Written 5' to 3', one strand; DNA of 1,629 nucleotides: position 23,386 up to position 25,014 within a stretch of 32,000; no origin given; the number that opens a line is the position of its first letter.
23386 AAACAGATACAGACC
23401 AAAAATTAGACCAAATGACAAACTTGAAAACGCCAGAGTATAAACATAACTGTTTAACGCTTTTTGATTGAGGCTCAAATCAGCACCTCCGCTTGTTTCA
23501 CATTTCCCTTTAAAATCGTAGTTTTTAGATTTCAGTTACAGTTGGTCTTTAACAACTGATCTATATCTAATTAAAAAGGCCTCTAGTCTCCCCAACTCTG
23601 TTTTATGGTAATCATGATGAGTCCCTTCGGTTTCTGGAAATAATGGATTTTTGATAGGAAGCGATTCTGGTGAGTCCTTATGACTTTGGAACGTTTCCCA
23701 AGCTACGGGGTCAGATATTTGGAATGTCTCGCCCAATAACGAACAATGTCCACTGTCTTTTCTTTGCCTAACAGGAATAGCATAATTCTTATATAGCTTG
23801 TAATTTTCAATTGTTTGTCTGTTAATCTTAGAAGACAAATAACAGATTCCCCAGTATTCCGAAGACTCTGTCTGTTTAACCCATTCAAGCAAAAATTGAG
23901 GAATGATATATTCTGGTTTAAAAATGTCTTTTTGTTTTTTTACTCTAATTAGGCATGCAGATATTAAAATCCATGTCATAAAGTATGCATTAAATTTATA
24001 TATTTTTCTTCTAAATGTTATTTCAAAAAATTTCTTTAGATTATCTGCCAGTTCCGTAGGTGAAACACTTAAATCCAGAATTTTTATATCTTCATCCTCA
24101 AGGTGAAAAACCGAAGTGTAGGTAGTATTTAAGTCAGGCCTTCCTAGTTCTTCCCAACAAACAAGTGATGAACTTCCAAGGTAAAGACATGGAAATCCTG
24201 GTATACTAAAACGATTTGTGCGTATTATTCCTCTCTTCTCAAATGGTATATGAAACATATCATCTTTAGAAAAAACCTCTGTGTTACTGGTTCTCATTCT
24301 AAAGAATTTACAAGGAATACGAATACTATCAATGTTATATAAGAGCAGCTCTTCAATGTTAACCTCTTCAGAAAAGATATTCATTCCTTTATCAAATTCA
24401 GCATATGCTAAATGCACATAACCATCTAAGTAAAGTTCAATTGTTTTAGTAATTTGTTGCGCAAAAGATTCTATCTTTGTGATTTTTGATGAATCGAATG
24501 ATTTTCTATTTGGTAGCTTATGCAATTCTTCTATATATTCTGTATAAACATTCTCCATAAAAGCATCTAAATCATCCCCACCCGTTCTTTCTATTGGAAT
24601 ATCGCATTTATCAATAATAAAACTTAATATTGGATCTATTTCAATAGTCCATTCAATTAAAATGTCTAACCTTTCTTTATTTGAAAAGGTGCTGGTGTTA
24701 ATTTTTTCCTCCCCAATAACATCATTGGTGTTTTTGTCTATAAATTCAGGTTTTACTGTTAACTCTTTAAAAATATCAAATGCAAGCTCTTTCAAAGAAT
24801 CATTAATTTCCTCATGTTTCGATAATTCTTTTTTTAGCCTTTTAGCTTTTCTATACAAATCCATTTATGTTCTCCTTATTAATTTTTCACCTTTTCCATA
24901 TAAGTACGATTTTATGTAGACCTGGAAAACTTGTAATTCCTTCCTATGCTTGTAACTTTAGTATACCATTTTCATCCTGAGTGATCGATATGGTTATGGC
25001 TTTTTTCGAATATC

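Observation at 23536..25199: Xre-family HTH plus RES-domain protein pair (yopB-yopC): candidate toxin-antitoxin or abortive-infection module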

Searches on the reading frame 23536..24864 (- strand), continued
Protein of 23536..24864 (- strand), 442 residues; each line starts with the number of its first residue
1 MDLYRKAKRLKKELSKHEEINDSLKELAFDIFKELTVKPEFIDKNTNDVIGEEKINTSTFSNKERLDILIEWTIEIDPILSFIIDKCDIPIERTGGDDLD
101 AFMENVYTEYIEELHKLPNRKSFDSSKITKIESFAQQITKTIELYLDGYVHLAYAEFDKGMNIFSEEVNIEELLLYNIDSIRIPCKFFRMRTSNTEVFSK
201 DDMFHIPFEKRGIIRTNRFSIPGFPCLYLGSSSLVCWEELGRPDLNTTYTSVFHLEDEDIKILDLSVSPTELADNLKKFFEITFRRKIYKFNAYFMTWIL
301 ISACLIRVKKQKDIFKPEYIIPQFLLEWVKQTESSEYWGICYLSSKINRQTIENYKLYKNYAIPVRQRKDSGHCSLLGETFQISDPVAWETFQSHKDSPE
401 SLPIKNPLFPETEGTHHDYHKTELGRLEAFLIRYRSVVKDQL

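Call 30: fold_search(model_id=the predicted structure, library=pdb)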
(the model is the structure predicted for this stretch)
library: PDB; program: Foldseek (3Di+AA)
matches with E <= 10: 40; with E <= 0.001: 0
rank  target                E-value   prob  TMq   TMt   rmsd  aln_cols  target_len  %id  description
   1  6d0i_C                1.2e-01  0.90  0.22  0.53   9.9       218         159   11  ParT: Prs ADP-ribosylating toxin bound to cognate antitoxin ParS. L48M ParT, SeMet-substituted complex. (released 2019-01-09)
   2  6d0h_C                2.3e-01  0.93  0.24  0.60   6.4       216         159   10  ParT: Prs ADP-ribosylating toxin bound to cognate antitoxin ParS (released 2019-01-09)
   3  6d0i_A                3.4e-01  0.75  0.22  0.53   9.3       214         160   11  ParT: Prs ADP-ribosylating toxin bound to cognate antitoxin ParS. L48M ParT, SeMet-substituted complex. (released 2019-01-09)
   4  7ul3_A                2.6e+00  0.06  0.09  0.14  15.9       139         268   12  CryoEM Structure of Inactive H2R Bound to Famotidine, Nb6M, and NabFab (released 2022-06-29)
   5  2w67_B                2.6e+00  0.05  0.11  0.09  12.2       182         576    9  BtGH84 in complex with FMA34 (released 2009-04-14)
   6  3m72                  3.0e+00  0.04  0.12  0.16  18.9       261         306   13  Crystal Structure of Plant SLAC1 homolog TehA (released 2010-05-12)
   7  1s5f_A                4.1e+00  0.06  0.09  0.15   8.3        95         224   13  Cholera holotoxin, Crystal form 2 (released 2004-04-06)
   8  5mi5                  4.1e+00  0.03  0.11  0.08  13.5       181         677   12  BtGH84 mutant with covalent modification by MA3 in complex with PUGNAc (released 2017-11-01)
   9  2j4g_B                4.3e+00  0.03  0.11  0.09  14.3       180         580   10  Bacteroides thetaiotaomicron GH84 O-GlcNAcase in complex with n-butyl- thiazoline inhibitor (released 2007-01-30)
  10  6a09_C                4.5e+00  0.03  0.09  0.20  16.1       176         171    6  Salmonella Typhi YfdX in the P222 space group (released 2019-02-06)
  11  8qre_A                4.8e+00  0.03  0.09  0.14   8.3       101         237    7  Cholera holotoxin (wildtype) (released 2024-05-15)
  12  5abg_B                4.8e+00  0.03  0.11  0.08  13.2       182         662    9  Structure of GH84 with ligand (released 2015-11-18)
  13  6t46_C                5.0e+00  0.05  0.11  0.13  12.9       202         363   11  Structure of the Rap conjugation gene regulator of the plasmid pLS20 in complex with the Phr* peptide (released 2020-06-24)
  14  2jiw_A                5.0e+00  0.03  0.11  0.09  14.3       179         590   10  Bacteroides thetaiotaomicron GH84 O-GlcNAcase in complex with 2- Acetylamino-2-deoxy-1-epivalienamine (released 2007-08-07)
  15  5mi6                  5.5e+00  0.02  0.12  0.08  16.5       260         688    9  BtGH84 mutant with covalent modification by MA3 in complex with Thiamet G (released 2017-11-01)
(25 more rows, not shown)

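Call 32: search_protein_families(library=pfam, proteins=[L024:3286-3945:+, L027:3318-4007:+, L035:3184-3921:+, L073:3214-3891:+, L016:3354-3962:+, L064:3111-3764:+, L083:2510-3169:+, L008:4226-4855:+], max_evalue=0.1)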
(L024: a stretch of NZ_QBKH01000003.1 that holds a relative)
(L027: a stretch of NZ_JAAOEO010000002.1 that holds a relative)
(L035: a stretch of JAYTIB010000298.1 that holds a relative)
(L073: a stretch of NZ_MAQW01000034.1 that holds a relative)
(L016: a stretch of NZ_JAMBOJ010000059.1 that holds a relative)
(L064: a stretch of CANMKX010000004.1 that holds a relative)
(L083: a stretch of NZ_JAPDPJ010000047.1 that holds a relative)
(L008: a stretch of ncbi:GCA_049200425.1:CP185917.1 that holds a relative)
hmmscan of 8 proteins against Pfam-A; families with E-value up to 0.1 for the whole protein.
L024:3286-3945:+ (220 aa): 0 families

L027:3318-4007:+ (230 aa): 2 families
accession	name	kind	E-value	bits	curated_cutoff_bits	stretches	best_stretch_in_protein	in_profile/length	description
PF13643.11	DUF4145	-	4.6e-17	62.3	23.1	1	104-186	2-84/88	Domain of unknown function (DUF4145)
PF12896.12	ANAPC4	-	0.077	12.9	23.1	0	134-212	108-188/203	Anaphase-promoting complex, cyclosome, subunit 4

L035:3184-3921:+ (246 aa): 1 family
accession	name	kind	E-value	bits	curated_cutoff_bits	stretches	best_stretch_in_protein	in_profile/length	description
PF05685.18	Uma2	-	5.9e-34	117.5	27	1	59-218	2-161/172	Putative restriction endonuclease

L073:3214-3891:+ (226 aa): 1 family
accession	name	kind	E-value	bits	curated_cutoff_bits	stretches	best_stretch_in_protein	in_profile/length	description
PF02585.22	PIG-L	-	4.2e-33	115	28.2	1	14-142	1-127/129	GlcNAc-PI de-N-acetylase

L016:3354-3962:+ (203 aa): 1 family
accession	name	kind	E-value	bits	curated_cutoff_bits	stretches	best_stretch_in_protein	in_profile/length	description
PF12348.14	CLASP_N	-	0.071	13.1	27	1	152-197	116-162/227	CLASP N terminal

L064:3111-3764:+ (218 aa): 2 families
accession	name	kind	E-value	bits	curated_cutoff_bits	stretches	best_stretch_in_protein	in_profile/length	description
PF01144.29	CoA_trans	-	1.1e-48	165.9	23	1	7-200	4-216/217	Coenzyme A transferase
PF13336.12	AcetylCoA_hyd_C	-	0.0011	19.4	23.7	1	91-173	29-120/154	Acetyl-CoA hydrolase/transferase C-terminal domain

L083:2510-3169:+ (220 aa): 3 families
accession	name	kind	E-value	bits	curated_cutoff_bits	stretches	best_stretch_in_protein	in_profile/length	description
PF03544.19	TonB_C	-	4.2e-17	62.8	24.6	1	142-218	2-78/79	Gram-negative bacterial TonB protein C-terminal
PF07661.19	MORN_2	-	1.6e-05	25.1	29.6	1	75-96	1-22/22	MORN repeat variant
PF19765.4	DUF6252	-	0.0035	18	27.2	1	31-99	55-120/124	Family of unknown function (DUF6252)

L008:4226-4855:+ (210 aa): 1 family
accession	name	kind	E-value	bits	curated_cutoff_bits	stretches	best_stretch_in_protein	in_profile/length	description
PF03985.18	Paf1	-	0.089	12.2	24.7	0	8-98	19-110/418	Paf1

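Call 36: fold_search(model_id=the predicted structure, library=viral)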
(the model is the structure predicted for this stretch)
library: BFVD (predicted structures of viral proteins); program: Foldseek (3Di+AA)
matches with E <= 10: 88; with E <= 0.001: 2
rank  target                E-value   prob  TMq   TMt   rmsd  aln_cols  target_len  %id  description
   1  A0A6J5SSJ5            5.1e-04  0.99  0.22  0.29  22.9       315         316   14  Uncharacterized protein [uncultured Caudovirales phage]
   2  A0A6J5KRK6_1          6.6e-04  0.89  0.21  0.08  25.3       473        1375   11  Large polyvalent protein associated domain-containing protein [uncultured Caudovirales phage]
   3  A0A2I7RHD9            8.9e-03  0.30  0.19  0.15  25.9       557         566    9  (no name in the UniProt tables at hand)
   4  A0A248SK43            1.4e-02  0.57  0.18  0.17  16.4       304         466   14  (no name in the UniProt tables at hand)
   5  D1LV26                6.9e-02  0.16  0.18  0.15  23.8       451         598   10  (no name in the UniProt tables at hand)
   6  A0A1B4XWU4            1.6e-01  0.44  0.16  0.34  14.4       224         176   10  P domain-containing [Tenacibaculum phage pT24]
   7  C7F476                2.8e-01  0.10  0.15  0.06  20.2       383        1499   12  (no name in the UniProt tables at hand)
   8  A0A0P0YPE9            3.4e-01  0.20  0.17  0.23  14.8       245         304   12  (no name in the UniProt tables at hand)
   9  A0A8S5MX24            4.4e-01  0.47  0.12  0.20   4.5        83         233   17  Uncharacterized protein [Myoviridae sp. ct3wi9]
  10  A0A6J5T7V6            5.7e-01  0.12  0.16  0.15  13.5       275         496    6  Uncharacterized protein [uncultured Caudovirales phage]
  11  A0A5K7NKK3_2          6.3e-01  0.10  0.21  0.10  24.8       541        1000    8  (no name in the UniProt tables at hand)
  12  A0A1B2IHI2            8.0e-01  0.23  0.11  0.21   5.1        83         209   12  Uncharacterized protein [Erwinia phage vB_EamM_Stratton]
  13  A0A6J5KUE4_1          9.3e-01  0.06  0.17  0.08  29.4       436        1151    9  NAT_SF domain containing protein [uncultured Caudovirales phage]
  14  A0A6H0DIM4            9.8e-01  0.04  0.09  0.11  29.4       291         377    8  Maturation protein [Dundee virus]
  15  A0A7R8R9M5            1.3e+00  0.16  0.10  0.17   5.8        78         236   10  Uncharacterized protein [Klebsiella phage vB_KvM-Eowyn]
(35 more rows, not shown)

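Call 59: search_protein_families(library=padloc, proteins=[L008:4226-4855:+], max_evalue=0.01)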
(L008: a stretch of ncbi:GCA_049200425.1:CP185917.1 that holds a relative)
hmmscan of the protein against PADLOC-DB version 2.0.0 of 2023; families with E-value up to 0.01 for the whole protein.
L008:4226-4855:+ (210 aa): 0 families

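Call 64: search_protein_families(library=phrogs, proteins=[window:23536-24864:-], max_evalue=0.001)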
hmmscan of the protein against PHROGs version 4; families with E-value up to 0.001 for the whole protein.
window:23536-24864:- (442 aa): 2 families
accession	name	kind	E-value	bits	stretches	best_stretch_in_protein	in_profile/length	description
phrog_7835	-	unknown function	3.1e-137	458.9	1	15-437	2-394/396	-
phrog_12013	-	unknown function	3.5e-10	40.7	1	242-395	3-164/227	-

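Call 70: search_protein_families(library=pfam, alignment_id=A4, max_evalue=0.001)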
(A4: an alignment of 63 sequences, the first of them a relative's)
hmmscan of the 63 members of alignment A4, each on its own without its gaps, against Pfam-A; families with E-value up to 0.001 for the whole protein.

A. member 1, L012:5331-5597:+ (89 aa): 0 families

B. families by the number of members that match (of 63 scanned): 46 families (the first 25 are shown)
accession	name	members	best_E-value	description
PF04851.21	ResIII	2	6.5e-36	Type III restriction enzyme, res subunit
PF11907.13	DUF3427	2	1e-29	Domain of unknown function (DUF3427)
PF13676.11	TIR_2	2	8.3e-23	TIR domain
PF01381.28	HTH_3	2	5.4e-15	Helix-turn-helix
PF00271.37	Helicase_C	2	1e-12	Helicase conserved C-terminal domain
PF13091.12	PLDc_2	2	1.1e-12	PLD-like domain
PF09565.16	RE_NgoFVII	2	1.5e-10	NgoFVII restriction endonuclease N-terminal PLD domain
PF13443.12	HTH_26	2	4.2e-10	Cro/C1-type HTH DNA-binding domain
PF18766.7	SWI2_SNF2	2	6.9e-09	SWI2/SNF2 ATPase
PF00270.35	DEAD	2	6.1e-08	DEAD/DEAH box helicase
PF12844.13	HTH_19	2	9.5e-08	Helix-turn-helix domain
PF01582.25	TIR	2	0.00021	TIR domain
PF01526.23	DDE_Tnp_Tn3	1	5.6e-152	Tn3 transposase DDE domain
PF04248.19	NTP_transf_9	1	2.5e-71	Domain of unknown function (DUF427)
PF02384.22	N6_Mtase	1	1.4e-57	N-6 DNA Methylase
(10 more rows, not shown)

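Call 71: search_protein_families(library=pfam, proteins=[L024:20-805:+, L024:792-1616:+, L024:1764-3290:+, L050:907-1827:+, L050:1823-3295:+, L050:3304-3960:+, L082:963-1793:+, L082:1798-3309:+], max_evalue=0.01)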
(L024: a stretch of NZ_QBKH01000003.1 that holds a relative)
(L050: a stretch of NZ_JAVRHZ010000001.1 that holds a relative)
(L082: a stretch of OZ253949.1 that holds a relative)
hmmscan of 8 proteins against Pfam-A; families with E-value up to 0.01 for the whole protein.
L024:20-805:+ (262 aa): 3 families
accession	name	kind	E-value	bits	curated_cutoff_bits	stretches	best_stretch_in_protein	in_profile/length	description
PF13304.12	AAA_21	-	1.2e-14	55.6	27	1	15-148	183-303/304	AAA domain, putative AbiEii toxin, Type IV TA system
PF13175.12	AAA_15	-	8.5e-11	42.5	32.1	1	39-148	265-374/374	AAA ATPase domain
PF02463.25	SMC_N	-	0.00027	20.9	40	1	105-162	159-213/220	RecF/RecN/SMC N terminal domain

L024:792-1616:+ (275 aa): 2 families
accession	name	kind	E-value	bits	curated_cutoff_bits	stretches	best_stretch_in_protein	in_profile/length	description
PF01844.29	HNH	-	5.8e-05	23.6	21.4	1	81-125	1-46/47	HNH endonuclease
PF14279.12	HNH_5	-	0.0004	20.7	27.5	1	81-128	1-48/56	HNH endonuclease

L024:1764-3290:+ (509 aa): 2 families
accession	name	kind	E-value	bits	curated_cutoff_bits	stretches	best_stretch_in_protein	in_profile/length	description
PF13589.12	HATPase_c_3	-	7.8e-15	55.6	25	1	31-141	2-109/137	Histidine kinase-, DNA gyrase B-, and HSP90-like ATPase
PF02518.31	HATPase_c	-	7.4e-05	23.6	26.4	1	33-130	7-100/111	Histidine kinase-, DNA gyrase B-, and HSP90-like ATPase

L050:907-1827:+ (307 aa): 1 family
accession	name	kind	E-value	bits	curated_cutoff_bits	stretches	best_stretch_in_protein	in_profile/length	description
PF04556.18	DpnII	-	2e-94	316.5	23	1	17-301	2-277/278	DpnII restriction endonuclease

L050:1823-3295:+ (491 aa): 2 families
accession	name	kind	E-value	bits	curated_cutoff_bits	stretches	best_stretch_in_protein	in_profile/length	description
PF13589.12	HATPase_c_3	-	4.4e-14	53.1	25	1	27-167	3-137/137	Histidine kinase-, DNA gyrase B-, and HSP90-like ATPase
PF02518.31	HATPase_c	-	2.9e-05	24.9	26.4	1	28-105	7-80/111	Histidine kinase-, DNA gyrase B-, and HSP90-like ATPase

L050:3304-3960:+ (219 aa): 0 families

L082:963-1793:+ (277 aa): 1 family
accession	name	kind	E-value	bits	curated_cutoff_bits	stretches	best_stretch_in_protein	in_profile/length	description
PF02086.21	MethyltransfD12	-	6.5e-48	164.1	22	1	17-249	1-246/253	D12 class N6 adenine-specific DNA methyltransferase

L082:1798-3309:+ (504 aa): 2 families
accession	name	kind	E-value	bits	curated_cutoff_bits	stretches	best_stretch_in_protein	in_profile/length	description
PF13589.12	HATPase_c_3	-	4.2e-11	43.5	25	1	30-142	5-111/137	Histidine kinase-, DNA gyrase B-, and HSP90-like ATPase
PF02518.31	HATPase_c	-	6.2e-06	27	26.4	1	28-118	6-93/111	Histidine kinase-, DNA gyrase B-, and HSP90-like ATPase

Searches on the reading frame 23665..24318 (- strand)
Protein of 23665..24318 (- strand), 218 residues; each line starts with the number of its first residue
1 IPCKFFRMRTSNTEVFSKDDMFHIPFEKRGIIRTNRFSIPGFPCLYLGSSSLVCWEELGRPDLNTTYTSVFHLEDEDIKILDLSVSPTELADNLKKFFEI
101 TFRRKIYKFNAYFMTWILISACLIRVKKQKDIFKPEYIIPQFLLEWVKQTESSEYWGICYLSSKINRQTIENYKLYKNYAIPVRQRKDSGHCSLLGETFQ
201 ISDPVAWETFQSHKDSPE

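Call 63: search_solved_structures(query=A3, max_evalue=10, show_alignments=4)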
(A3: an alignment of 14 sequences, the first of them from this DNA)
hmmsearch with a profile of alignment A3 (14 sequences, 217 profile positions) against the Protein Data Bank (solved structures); distinct sequences matched with E-value up to 10: 1.
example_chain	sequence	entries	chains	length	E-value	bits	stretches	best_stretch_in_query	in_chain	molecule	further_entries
6fkg_A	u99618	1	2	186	2.2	10.8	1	42-85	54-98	Rv1989c (MbcT)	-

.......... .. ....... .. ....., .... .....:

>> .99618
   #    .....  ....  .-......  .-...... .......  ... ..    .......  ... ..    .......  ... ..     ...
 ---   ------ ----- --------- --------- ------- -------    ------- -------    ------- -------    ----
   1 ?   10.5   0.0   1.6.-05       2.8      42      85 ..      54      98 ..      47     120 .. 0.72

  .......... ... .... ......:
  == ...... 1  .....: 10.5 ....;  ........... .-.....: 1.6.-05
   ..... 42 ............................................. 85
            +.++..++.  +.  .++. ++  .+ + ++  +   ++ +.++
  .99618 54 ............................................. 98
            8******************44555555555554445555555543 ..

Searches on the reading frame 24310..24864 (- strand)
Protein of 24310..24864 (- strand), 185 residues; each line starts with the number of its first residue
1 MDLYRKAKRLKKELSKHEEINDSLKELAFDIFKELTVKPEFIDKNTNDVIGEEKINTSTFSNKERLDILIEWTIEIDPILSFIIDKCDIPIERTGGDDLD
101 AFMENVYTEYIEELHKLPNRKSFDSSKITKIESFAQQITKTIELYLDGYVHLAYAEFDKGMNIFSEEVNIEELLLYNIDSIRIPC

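Call 90: search_protein_representatives(protein=window:24310-24864:-)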
Query: 185 residues. Proteins with E-value up to 0.001 (for the whole library): 12; up to 1e-10: 5; up to 1e-30: 1. The best 12 are listed.
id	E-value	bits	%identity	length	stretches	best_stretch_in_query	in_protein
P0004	7.8e-66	237.7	64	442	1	1-184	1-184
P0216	2.2e-21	93.0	33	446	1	6-181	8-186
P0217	1.2e-17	80.8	31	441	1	5-184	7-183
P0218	1.5e-15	73.9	46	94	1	3-87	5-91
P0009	5.7e-11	59.0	33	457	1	22-167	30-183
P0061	3.2e-09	53.3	27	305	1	5-163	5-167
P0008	6.9e-06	42.5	28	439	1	53-171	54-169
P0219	1.4e-05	41.4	27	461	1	13-162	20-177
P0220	1.2e-04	38.4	24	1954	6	57-130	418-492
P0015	1.9e-04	37.8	27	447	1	7-162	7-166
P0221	3.3e-04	37.0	23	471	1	20-161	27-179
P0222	4.0e-04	36.7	38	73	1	3-70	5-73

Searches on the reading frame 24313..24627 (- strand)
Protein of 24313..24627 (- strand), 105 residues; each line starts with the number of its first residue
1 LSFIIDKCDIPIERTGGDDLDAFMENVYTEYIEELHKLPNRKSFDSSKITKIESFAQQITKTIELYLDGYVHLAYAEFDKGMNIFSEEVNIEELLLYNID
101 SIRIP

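Call 104: search_solved_structures(query=A7, max_evalue=10, show_alignments=0)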
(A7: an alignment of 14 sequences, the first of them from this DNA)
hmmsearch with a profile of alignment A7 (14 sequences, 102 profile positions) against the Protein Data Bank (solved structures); distinct sequences matched with E-value up to 10: 42.
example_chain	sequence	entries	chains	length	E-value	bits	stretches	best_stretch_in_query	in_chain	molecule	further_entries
7unh_A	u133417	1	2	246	0.0021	21.4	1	47-84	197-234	SP2 designed chlorophyll dimer protein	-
7uni_A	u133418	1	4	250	0.0022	21.3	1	47-84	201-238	SP2-ZnPPaM designed chlorophyll dimer protein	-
2iii_A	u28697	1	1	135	0.0062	19.9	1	61-93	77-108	S-adenosylmethionine decarboxylase proenzyme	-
2jua_A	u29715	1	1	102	0.035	17.5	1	24-69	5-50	de novo protein S836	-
1yke_A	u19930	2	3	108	0.039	17.4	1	18-66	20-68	RNA polymerase II mediator complex protein MED7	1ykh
1p68_A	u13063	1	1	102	0.041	17.3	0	24-63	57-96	De novo designed protein S-824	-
2w2u_A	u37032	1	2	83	0.1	16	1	21-84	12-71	HYPOTHETICAL P60 KATANIN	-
8usc_g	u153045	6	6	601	0.11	15.9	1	48-87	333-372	Isoform 2 of NEDD8 ultimate buster 1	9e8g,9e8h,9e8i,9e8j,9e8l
8usb_g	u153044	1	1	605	0.11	15.9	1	48-87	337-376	NEDD8 ultimate buster 1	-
5oqm_i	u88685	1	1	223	0.11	15.9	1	18-66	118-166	Mediator of RNA polymerase II transcription subunit 7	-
5sva_U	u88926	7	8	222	0.12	15.8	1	18-66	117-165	Mediator of RNA polymerase II transcription subunit 7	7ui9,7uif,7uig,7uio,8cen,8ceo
7e1t_C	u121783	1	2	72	0.18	15.2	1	22-64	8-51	Isoform 2 of Nuclear distribution protein nudE homolog 1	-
7oq4_Z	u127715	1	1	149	0.19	15.2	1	46-72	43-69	RNAP inhibitory protein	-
8glt_1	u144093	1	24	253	0.26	14.7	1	47-84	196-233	C2-chlorophyll-comp_O32-15_ctermHis, polyalanine model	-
9k7z_A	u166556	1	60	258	0.31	14.5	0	54-95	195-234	Cage-i53-Zn1-HEHE-16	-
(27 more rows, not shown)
